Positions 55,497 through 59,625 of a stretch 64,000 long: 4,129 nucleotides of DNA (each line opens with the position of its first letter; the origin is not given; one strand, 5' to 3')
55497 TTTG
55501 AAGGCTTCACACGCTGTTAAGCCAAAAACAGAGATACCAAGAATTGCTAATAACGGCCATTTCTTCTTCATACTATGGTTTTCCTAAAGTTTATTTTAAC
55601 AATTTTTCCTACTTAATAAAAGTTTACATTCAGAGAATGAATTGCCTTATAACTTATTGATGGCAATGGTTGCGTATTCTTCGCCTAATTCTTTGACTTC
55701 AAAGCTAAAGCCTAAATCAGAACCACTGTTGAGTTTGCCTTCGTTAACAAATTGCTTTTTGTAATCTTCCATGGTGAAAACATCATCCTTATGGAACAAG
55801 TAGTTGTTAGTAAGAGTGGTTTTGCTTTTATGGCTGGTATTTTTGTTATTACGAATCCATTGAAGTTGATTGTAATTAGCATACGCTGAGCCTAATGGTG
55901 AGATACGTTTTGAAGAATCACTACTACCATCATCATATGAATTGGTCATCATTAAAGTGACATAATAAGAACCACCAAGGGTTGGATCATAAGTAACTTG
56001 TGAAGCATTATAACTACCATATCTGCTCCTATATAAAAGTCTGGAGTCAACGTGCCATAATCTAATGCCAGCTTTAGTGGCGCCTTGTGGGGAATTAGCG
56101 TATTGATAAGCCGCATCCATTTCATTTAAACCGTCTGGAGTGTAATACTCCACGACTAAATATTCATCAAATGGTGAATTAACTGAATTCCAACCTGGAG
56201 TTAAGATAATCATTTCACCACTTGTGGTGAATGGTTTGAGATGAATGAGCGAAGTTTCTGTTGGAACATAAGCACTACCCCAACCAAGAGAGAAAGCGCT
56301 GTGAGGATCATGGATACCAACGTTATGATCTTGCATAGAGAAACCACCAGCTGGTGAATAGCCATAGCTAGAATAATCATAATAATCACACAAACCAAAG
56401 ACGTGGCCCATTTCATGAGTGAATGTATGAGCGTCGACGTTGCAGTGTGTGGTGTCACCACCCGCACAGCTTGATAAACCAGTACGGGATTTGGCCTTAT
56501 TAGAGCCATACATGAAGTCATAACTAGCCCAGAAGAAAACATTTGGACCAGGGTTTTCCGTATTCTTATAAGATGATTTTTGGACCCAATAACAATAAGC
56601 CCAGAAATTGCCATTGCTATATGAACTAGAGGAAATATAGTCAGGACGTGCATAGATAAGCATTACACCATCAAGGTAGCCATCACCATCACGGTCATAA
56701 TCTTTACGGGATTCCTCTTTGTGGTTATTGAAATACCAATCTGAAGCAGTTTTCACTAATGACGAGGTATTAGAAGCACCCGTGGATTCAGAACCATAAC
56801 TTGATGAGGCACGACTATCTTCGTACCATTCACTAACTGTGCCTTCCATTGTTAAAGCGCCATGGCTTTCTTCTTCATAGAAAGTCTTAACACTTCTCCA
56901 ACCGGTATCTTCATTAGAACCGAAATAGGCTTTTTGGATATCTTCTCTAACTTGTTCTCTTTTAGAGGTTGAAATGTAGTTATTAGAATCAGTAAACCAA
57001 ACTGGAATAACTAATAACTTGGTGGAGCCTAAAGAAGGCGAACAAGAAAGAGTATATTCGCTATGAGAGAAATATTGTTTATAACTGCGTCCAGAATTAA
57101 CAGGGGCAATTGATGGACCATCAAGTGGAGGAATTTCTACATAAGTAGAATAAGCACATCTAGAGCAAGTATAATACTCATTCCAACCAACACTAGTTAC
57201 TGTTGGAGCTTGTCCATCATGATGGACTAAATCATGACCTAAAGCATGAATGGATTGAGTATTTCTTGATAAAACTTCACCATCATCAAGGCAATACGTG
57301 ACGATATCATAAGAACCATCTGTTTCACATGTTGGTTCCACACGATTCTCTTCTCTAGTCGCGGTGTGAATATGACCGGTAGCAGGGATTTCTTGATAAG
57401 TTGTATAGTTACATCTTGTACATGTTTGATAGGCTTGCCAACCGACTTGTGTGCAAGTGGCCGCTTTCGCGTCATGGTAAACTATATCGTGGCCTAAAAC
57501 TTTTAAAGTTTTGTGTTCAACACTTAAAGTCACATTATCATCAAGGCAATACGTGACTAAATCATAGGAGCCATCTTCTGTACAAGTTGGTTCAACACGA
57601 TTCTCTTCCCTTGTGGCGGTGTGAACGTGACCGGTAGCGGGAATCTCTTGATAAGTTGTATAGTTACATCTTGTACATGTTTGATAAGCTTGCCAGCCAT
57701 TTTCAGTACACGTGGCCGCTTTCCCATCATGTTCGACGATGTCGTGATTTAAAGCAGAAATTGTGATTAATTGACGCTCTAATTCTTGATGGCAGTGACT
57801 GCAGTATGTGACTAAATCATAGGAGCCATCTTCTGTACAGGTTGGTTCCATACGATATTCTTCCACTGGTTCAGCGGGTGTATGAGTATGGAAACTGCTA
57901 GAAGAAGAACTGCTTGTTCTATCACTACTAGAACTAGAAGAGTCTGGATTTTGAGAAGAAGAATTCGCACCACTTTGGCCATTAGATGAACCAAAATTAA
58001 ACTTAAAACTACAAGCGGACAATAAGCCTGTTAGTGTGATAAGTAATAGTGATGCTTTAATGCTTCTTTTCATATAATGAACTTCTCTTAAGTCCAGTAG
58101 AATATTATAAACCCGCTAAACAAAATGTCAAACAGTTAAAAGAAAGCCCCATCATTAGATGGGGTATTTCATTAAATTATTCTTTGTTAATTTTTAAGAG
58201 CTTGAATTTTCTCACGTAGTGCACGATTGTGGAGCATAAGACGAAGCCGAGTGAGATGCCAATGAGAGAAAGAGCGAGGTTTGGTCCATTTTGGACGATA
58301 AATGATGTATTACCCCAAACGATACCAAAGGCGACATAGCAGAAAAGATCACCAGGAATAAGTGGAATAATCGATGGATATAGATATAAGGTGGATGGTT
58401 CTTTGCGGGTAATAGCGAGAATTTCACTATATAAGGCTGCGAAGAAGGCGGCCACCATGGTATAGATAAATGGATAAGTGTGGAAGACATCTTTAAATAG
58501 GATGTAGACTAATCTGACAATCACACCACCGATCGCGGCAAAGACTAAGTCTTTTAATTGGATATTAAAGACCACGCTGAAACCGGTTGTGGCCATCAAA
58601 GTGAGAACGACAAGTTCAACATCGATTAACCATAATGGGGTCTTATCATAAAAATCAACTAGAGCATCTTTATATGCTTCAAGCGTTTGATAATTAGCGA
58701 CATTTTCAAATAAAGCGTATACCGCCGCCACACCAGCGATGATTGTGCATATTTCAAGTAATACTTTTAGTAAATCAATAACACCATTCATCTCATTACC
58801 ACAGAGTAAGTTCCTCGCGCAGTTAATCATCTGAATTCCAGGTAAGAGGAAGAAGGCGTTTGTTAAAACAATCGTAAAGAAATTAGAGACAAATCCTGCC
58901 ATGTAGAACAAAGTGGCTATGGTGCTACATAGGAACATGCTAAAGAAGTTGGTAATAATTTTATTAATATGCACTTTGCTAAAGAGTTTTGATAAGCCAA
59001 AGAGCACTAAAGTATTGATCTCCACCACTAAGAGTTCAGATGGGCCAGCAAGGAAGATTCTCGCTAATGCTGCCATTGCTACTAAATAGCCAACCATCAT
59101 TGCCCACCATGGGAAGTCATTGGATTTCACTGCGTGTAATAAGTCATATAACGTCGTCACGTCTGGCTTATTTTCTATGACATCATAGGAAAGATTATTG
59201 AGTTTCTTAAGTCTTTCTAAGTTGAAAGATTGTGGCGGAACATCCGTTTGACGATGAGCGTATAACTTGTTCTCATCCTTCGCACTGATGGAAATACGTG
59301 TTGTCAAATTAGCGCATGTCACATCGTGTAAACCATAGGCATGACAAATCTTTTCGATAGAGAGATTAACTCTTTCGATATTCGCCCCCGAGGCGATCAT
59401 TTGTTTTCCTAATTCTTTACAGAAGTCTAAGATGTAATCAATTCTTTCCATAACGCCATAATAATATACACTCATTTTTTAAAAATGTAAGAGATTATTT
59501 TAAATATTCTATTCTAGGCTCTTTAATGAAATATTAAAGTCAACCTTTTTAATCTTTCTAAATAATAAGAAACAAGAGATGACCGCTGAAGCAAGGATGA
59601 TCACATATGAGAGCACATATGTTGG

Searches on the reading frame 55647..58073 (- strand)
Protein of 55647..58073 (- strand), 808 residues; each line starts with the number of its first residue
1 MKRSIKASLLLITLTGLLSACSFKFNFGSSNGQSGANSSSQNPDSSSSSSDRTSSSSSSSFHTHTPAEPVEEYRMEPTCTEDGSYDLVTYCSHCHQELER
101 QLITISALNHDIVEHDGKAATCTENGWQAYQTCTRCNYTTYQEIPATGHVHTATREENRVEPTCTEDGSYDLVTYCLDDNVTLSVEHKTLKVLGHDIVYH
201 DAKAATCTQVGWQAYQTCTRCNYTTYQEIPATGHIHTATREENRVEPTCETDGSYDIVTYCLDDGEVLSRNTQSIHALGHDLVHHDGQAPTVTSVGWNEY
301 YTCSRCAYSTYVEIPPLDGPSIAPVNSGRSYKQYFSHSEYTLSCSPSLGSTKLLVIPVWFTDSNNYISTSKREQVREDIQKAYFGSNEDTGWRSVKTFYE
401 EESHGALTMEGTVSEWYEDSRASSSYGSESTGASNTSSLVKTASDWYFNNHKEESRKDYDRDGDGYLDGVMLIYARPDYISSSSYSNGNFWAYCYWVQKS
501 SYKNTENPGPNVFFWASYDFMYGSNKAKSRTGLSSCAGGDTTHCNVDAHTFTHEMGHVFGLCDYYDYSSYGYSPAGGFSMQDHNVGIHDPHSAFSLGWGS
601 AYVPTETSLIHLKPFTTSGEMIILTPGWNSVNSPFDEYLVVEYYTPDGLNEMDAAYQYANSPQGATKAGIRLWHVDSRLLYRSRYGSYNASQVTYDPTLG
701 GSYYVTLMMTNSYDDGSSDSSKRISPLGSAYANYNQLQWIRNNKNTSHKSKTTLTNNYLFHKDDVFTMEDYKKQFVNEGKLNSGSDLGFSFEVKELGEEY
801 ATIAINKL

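Call 10: search_protein_families(library=pfam, proteins=[window:55647-58073:-], max_evalue=0.001)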
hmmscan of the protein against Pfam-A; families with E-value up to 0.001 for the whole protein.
window:55647-58073:- (808 aa): 2 families
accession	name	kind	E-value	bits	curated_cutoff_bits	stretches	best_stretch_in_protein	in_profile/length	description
PF05547.17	Peptidase_M6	-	1.7e-10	41.1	22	1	351-570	13-248/294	Immune inhibitor A peptidase M6, catalytic domain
PF03589.19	Antiterm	-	9.2e-05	22.9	26.7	0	117-150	17-49/87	Antitermination protein Q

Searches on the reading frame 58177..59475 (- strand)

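Call 81: search_protein_families(library=pfam, proteins=[window:58177-59475:-], max_evalue=0.0001)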
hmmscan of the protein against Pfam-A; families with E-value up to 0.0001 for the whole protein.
window:58177-59475:- (432 aa): 2 families
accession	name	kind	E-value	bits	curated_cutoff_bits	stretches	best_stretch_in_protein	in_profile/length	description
PF06738.18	ThrE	-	9.5e-49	166.5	26.3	2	17-255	1-240/241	Putative threonine/serine exporter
PF12821.13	ThrE_2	-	1.5e-20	74.2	27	1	289-417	2-129/129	Threonine/Serine exporter, ThrE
